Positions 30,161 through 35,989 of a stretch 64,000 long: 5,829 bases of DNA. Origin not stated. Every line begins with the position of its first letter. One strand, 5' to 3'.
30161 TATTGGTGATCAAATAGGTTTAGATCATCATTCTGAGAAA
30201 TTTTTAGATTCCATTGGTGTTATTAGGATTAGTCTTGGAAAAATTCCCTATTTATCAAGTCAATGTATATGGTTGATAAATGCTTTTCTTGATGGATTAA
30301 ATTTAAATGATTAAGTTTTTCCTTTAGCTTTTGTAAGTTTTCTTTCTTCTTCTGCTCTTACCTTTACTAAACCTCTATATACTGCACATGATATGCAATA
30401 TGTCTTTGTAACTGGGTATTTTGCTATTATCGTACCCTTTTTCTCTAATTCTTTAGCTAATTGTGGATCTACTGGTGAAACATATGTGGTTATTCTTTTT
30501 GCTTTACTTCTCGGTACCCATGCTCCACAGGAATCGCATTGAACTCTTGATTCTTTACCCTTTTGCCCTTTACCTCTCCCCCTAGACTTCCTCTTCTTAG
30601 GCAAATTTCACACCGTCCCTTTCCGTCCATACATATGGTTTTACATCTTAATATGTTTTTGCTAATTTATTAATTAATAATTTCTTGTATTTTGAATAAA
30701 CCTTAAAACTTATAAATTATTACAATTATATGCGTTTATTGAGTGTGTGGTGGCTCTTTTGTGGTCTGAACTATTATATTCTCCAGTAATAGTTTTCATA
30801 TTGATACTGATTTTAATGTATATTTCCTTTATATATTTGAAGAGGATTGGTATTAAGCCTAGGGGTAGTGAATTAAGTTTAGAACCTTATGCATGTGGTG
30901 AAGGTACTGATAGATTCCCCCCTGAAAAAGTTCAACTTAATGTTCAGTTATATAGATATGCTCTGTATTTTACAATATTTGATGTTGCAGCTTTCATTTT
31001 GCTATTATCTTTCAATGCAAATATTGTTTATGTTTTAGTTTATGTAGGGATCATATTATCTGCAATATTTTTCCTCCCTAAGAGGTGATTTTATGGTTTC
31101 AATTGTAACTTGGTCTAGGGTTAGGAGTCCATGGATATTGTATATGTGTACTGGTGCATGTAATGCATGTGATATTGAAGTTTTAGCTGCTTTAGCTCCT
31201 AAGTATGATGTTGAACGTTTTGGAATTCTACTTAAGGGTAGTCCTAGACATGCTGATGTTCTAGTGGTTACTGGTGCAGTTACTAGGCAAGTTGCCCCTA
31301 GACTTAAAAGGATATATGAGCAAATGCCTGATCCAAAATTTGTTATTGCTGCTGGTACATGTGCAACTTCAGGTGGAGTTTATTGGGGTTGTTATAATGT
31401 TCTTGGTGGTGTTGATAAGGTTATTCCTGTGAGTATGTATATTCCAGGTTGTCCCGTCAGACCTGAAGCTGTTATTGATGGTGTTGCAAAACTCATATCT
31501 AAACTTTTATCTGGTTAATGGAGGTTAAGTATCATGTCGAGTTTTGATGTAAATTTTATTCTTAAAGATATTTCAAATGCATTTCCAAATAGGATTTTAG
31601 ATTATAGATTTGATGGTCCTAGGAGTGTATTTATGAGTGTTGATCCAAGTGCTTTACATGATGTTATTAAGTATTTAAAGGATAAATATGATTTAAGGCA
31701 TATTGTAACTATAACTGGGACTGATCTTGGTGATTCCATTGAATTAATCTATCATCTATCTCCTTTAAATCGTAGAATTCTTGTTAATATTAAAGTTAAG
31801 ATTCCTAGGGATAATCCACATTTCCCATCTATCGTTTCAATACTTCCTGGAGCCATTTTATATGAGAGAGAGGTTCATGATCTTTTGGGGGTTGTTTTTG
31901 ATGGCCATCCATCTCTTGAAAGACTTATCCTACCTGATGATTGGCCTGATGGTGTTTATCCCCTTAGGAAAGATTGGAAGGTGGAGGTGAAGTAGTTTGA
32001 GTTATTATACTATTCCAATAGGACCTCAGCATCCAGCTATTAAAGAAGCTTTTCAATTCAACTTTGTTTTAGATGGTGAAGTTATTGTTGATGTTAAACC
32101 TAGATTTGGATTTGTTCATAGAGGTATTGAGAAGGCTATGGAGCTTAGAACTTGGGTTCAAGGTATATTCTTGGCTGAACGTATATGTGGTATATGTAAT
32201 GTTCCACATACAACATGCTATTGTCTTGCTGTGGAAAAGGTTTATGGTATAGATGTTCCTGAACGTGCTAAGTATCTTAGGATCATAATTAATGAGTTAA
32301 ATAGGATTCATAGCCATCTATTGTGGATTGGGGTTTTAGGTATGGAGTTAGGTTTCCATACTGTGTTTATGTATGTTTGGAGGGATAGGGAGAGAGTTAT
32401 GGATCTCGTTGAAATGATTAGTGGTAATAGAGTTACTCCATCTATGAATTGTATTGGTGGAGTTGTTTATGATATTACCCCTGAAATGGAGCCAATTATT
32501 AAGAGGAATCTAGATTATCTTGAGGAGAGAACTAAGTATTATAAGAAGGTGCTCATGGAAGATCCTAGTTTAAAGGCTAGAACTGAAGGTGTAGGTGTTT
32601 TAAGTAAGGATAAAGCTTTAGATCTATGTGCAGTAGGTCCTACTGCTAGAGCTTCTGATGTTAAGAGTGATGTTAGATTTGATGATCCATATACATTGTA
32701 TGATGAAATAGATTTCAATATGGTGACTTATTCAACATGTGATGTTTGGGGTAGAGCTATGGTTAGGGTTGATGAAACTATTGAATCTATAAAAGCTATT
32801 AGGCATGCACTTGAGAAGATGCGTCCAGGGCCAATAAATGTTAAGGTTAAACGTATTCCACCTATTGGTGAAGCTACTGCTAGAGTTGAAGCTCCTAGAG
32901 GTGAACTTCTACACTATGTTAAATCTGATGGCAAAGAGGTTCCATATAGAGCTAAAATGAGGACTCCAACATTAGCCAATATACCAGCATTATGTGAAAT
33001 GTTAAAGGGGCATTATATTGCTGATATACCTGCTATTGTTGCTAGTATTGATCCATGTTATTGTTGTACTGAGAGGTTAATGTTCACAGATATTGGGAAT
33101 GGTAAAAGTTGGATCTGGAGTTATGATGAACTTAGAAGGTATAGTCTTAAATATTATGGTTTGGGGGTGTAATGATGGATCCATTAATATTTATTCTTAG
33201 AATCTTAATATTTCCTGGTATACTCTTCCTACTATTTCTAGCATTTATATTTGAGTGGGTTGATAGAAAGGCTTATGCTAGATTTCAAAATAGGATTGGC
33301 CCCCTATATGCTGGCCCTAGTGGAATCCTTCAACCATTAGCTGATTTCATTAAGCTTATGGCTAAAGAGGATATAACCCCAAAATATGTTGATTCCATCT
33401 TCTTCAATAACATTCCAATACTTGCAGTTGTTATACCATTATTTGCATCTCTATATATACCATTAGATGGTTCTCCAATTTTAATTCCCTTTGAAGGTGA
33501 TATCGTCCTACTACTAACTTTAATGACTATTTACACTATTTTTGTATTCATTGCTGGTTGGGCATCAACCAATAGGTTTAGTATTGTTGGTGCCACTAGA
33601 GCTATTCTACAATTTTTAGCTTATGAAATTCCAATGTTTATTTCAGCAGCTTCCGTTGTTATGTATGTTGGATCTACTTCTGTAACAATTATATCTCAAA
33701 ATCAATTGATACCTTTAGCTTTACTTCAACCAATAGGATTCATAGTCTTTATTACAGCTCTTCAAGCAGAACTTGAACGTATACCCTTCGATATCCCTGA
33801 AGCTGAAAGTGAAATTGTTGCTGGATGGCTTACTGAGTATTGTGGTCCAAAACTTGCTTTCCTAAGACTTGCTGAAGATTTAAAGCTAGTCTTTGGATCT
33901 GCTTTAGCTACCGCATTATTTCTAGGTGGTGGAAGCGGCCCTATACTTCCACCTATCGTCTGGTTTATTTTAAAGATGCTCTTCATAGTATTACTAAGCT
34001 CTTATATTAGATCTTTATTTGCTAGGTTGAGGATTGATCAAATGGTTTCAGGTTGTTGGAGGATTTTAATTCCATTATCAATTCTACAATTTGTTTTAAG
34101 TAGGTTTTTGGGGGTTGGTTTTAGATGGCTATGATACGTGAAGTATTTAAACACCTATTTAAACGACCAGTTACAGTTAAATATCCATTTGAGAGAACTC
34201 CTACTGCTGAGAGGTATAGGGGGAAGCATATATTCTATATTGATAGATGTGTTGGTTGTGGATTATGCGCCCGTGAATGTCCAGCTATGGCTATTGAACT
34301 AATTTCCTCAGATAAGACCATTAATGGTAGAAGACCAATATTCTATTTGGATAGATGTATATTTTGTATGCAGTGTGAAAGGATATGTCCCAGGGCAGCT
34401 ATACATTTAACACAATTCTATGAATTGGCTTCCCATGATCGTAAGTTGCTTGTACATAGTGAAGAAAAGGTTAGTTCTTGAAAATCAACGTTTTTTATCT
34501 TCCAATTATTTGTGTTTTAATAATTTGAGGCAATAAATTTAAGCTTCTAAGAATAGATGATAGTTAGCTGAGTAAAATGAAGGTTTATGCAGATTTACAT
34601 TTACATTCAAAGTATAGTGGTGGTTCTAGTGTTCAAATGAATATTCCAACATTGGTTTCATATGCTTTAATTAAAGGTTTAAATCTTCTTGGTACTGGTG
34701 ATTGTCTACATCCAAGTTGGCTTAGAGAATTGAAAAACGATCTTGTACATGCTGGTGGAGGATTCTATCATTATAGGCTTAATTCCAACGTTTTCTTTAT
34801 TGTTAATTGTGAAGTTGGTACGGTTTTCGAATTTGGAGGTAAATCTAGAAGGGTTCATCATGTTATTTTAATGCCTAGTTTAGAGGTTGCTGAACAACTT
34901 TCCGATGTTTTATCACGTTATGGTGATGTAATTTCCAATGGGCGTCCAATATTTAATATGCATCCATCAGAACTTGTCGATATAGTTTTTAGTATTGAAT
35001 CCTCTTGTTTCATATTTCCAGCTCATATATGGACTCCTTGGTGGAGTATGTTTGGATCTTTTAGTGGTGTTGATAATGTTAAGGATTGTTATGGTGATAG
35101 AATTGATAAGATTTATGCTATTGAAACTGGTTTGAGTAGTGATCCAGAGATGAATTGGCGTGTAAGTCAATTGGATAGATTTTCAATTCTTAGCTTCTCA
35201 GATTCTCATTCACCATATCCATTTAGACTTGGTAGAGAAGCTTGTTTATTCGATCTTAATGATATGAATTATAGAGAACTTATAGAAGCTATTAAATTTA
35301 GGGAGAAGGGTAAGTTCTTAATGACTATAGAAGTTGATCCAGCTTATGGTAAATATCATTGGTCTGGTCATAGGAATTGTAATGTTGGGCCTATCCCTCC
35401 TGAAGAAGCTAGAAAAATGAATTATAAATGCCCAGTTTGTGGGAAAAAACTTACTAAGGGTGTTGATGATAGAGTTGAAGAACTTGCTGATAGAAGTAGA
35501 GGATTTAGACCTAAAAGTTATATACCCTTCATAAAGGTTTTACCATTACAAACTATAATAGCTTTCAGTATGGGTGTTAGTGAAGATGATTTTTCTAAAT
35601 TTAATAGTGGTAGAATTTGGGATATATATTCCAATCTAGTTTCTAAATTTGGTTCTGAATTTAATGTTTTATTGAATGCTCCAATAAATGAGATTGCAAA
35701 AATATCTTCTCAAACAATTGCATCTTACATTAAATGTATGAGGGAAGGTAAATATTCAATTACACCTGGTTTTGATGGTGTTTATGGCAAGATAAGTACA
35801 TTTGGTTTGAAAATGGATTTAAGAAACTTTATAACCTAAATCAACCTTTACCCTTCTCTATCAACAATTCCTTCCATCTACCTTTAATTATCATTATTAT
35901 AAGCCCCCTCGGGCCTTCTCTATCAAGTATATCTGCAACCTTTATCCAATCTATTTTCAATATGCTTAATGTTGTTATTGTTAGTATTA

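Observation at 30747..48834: Complex-I-like 11-subunit cluster whose NuoD and NuoB homologs are bona fide [NiFe]-hydrogenase subunits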

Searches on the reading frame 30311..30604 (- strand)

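Call 30: search_protein_families(library=ncbifam, proteins=[window:30311-30604:-], max_evalue=0.001)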
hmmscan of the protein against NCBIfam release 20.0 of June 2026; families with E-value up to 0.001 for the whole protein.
window:30311-30604:- (97 aa): 2 families
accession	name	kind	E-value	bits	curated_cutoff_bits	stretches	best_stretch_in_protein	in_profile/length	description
NF006816.0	PRK09335.1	equivalog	3.3e-43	145.9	118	1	1-90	1-90/96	30S ribosomal protein S26e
NF041023.1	PP0621_fam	subfamily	0.00098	19.3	45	0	4-36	26-58/71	PP0621 family protein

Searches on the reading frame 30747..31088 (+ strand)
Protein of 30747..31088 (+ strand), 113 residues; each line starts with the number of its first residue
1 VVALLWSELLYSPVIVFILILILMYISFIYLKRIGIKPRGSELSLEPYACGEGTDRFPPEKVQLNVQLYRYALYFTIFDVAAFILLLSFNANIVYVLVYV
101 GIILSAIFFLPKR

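Call 4: search_protein_families(library=pfam, proteins=[window:30747-31088:+], max_evalue=0.01)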
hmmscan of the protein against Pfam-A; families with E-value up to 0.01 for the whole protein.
window:30747-31088:+ (113 aa): 1 family
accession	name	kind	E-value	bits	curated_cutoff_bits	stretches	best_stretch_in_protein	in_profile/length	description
PF00507.24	Oxidored_q4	-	3.2e-06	27.7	23.3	1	40-109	16-90/99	NADH-ubiquinone/plastoquinone oxidoreductase, chain 3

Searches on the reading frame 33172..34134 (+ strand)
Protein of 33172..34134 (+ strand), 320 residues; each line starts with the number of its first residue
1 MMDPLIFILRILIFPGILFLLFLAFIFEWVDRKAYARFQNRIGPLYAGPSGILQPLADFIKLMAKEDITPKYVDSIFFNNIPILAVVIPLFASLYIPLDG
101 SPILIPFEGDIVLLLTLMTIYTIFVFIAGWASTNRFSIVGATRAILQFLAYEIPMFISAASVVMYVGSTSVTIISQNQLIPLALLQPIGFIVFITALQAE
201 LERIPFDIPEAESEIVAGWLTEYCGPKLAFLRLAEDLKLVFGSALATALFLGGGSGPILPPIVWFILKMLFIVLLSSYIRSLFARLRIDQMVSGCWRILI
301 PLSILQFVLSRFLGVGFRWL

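Call 4: search_protein_families(library=pfam, proteins=[window:33172-34134:+], max_evalue=0.01)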
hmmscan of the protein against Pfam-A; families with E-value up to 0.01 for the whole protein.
window:33172-34134:+ (320 aa): 1 family
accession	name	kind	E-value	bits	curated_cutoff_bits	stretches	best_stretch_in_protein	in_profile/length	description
PF00146.26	NADHdh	-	5.6e-93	312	27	1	18-309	8-296/298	NADH dehydrogenase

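Call 47: search_solved_structures(query=window:33172-34134:+, max_evalue=1e-20, show_alignments=2)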
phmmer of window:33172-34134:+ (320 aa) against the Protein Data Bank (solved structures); distinct sequences matched with E-value up to 1e-20: 33.
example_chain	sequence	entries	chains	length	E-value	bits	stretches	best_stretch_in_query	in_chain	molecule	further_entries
7nyh_H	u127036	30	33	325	1.7e-49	172.3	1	6-309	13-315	NADH-quinone oxidoreductase subunit H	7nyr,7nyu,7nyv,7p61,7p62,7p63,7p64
6nbq_A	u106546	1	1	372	1.5e-47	165.9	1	24-273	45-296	NdhA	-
6hum_A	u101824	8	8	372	1.6e-47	165.8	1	24-284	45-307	NAD(P)H-quinone oxidoreductase subunit 1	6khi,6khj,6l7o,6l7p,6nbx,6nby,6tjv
4he8_H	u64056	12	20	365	1.8e-45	159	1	11-311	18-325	NADH-quinone oxidoreductase subunit 8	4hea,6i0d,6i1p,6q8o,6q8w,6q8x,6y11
9grx_A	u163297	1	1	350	3.3e-44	154.9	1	13-256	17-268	NAD(P)H-quinone oxidoreductase subunit 1, chloroplastic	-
7eu3_A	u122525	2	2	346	2.1e-43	152.3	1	6-265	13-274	NAD(P)H-quinone oxidoreductase subunit 1, chloroplastic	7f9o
7wff_A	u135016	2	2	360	9.8e-43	150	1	11-310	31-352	NAD(P)H-quinone oxidoreductase subunit 1, chloroplastic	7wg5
7a23_H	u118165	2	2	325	1.9e-42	149.1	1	15-320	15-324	Nad1m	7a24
8e9g_H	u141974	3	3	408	4.4e-42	147.9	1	13-308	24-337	NADH-quinone oxidoreductase subunit H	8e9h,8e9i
7ar7_H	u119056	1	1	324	9.2e-41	143.6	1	19-320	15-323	NADH-ubiquinone oxidoreductase chain 1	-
7aqq_H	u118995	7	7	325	1.1e-40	143.3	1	15-320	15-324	NADH-ubiquinone oxidoreductase chain 1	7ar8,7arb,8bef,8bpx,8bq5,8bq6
8e73_1M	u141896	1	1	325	3.8e-40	141.5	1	15-320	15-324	Nad1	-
6x89_1M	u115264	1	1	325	6.7e-40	140.7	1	15-320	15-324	NU1M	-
5gpn_e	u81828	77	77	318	1.1e-39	140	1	12-304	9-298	NADH-ubiquinone oxidoreductase chain 1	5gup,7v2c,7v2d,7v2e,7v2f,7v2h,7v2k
5lnk_H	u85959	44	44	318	1.8e-39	139.3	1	12-304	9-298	Mitochondrial complex I, ND1 subunit | NADH-ubiquinone oxidoreductase chain 1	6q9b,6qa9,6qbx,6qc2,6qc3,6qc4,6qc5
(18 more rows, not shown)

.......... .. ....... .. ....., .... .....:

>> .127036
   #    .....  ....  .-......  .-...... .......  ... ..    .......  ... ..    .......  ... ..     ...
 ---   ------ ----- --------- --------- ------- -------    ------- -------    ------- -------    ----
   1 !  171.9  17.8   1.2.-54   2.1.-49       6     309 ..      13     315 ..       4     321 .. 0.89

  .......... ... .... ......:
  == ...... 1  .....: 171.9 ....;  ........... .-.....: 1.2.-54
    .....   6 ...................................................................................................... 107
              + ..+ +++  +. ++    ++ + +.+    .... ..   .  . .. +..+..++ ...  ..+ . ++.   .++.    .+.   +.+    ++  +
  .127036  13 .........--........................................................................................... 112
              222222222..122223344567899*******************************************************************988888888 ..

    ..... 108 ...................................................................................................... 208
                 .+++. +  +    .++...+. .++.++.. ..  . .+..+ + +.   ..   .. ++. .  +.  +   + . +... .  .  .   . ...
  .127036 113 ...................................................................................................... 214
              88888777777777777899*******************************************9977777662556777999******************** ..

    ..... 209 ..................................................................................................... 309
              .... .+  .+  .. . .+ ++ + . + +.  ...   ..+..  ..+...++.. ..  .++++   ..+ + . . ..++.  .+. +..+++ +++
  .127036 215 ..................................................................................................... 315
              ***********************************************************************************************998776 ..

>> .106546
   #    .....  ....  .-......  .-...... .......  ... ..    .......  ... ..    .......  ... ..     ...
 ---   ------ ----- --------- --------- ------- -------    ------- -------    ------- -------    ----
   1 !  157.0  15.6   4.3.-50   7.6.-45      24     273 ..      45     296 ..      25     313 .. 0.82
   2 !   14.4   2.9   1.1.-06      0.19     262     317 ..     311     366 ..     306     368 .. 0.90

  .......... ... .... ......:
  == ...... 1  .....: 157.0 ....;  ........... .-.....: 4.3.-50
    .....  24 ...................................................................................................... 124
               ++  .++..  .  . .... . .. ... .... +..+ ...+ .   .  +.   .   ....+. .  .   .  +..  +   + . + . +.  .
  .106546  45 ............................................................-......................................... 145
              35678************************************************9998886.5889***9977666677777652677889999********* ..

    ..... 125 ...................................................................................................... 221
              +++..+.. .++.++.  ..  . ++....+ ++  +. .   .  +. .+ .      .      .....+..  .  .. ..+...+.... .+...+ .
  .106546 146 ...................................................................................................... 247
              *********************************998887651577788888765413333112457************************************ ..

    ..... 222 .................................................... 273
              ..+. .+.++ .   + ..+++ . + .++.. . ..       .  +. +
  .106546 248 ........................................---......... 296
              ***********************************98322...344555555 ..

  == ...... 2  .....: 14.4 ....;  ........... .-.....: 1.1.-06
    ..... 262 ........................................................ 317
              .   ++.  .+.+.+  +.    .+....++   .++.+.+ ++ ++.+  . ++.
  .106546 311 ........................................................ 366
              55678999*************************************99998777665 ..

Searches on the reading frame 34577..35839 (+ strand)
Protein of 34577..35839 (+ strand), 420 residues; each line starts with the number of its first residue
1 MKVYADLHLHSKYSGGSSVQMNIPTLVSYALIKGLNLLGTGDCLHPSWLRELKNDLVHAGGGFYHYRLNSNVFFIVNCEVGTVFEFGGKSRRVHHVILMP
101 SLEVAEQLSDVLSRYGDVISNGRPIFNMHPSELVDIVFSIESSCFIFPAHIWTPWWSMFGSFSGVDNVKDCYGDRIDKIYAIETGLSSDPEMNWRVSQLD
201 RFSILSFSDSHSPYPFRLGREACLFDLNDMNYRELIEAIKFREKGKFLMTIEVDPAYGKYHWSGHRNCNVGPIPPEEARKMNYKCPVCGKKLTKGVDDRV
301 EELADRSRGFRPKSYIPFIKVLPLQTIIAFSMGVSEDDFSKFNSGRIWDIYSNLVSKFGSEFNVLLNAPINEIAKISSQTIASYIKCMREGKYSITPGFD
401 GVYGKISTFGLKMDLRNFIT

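Call 4: search_protein_families(library=pfam, proteins=[window:34577-35839:+], max_evalue=0.01)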
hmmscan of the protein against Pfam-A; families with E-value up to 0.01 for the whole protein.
window:34577-35839:+ (420 aa): 0 families

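Call 30: search_protein_families(library=ncbifam, proteins=[window:34577-35839:+], max_evalue=0.001)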
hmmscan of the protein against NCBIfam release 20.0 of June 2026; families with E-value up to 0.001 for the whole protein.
window:34577-35839:+ (420 aa): 1 family
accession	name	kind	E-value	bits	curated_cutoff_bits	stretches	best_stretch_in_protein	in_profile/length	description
TIGR00375.1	TIGR00375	hypoth_equivalog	3.3e-68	230.8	326.6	1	5-406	2-374/374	TIGR00375 family protein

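Call 33: search_solved_structures(query=window:34577-35839:+, max_evalue=0.001, show_alignments=1)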
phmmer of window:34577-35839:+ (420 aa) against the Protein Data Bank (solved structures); distinct sequences matched with E-value up to 0.001: 3.
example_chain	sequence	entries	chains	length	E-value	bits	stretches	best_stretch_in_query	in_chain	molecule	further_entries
5zb8_A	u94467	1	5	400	1.7e-66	228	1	3-407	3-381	PfuEndoQ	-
7k31_A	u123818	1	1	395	9.5e-66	225.5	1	3-407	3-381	Endonuclease Q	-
7k30_A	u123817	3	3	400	9.7e-66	225.5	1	3-407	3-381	Endonuclease Q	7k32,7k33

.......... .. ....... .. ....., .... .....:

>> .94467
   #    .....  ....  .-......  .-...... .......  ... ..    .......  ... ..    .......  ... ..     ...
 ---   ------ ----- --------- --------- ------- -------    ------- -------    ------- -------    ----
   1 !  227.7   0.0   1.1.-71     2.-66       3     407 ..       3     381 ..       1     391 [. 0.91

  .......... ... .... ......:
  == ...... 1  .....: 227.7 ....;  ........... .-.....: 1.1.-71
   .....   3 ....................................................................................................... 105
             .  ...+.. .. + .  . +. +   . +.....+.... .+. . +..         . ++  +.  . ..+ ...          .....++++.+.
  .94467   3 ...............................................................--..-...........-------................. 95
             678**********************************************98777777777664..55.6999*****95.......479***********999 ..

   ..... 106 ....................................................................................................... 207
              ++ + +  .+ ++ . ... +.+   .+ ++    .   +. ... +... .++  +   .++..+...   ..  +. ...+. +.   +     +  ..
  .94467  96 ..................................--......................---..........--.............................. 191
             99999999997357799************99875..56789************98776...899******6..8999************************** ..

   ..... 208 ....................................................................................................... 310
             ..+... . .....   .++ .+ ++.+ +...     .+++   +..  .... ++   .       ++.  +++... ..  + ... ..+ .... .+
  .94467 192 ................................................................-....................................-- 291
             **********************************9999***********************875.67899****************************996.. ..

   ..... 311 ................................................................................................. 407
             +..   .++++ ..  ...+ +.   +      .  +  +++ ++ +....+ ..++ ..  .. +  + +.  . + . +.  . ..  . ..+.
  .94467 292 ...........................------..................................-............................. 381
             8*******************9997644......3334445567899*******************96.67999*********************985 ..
